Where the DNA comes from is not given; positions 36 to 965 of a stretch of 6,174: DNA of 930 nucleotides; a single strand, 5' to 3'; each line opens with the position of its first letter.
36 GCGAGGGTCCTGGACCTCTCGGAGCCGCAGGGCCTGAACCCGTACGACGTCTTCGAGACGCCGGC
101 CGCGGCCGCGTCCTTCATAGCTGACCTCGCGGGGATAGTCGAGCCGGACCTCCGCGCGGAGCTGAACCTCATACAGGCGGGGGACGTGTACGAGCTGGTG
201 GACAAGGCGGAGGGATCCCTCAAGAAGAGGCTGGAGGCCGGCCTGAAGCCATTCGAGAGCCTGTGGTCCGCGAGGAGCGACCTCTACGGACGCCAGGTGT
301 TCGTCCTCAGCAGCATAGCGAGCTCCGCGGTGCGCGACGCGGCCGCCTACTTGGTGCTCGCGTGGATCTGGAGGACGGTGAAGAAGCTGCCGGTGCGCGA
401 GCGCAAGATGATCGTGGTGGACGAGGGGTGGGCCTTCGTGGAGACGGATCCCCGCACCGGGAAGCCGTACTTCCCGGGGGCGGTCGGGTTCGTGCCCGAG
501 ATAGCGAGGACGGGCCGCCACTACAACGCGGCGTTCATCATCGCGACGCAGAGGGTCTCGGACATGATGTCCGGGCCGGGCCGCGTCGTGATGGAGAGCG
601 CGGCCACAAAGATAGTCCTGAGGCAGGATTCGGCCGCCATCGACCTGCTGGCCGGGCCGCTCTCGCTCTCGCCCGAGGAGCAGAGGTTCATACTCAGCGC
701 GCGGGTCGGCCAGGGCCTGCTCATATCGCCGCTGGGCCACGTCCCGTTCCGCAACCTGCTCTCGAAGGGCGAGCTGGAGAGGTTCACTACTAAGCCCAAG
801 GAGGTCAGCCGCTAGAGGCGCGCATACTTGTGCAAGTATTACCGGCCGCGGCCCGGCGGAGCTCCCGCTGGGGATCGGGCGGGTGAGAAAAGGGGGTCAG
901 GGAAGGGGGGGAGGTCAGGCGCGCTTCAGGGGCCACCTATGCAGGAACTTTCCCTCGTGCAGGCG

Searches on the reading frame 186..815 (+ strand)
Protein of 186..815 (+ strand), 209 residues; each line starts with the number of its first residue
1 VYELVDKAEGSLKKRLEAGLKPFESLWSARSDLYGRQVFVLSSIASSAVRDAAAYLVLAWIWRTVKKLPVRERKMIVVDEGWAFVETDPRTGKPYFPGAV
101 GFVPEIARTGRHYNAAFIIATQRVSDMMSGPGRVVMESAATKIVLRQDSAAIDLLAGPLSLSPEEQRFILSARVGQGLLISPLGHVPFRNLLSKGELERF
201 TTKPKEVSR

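Call 11: search_protein_families(library=pfam, proteins=[window:186-815:+], max_evalue=0.1)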
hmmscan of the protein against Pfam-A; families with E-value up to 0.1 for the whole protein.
window:186-815:+ (209 aa): 2 families
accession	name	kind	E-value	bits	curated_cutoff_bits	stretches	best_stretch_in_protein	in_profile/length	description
PF19044.6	P-loop_TraG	-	0.00055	19.1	25.8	1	65-172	244-345/413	TraG P-loop domain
PF12846.13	AAA_10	-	0.015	14.8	27.5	1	71-129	239-288/362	AAA-like domain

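Call 12: search_protein_families(library=phrogs, proteins=[window:186-815:+], max_evalue=0.01)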
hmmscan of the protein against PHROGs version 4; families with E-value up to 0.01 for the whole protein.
window:186-815:+ (209 aa): 1 family
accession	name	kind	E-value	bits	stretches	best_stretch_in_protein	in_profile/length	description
phrog_2666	-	head and packaging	0.00016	21.5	1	49-167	404-505/555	terminase large subunit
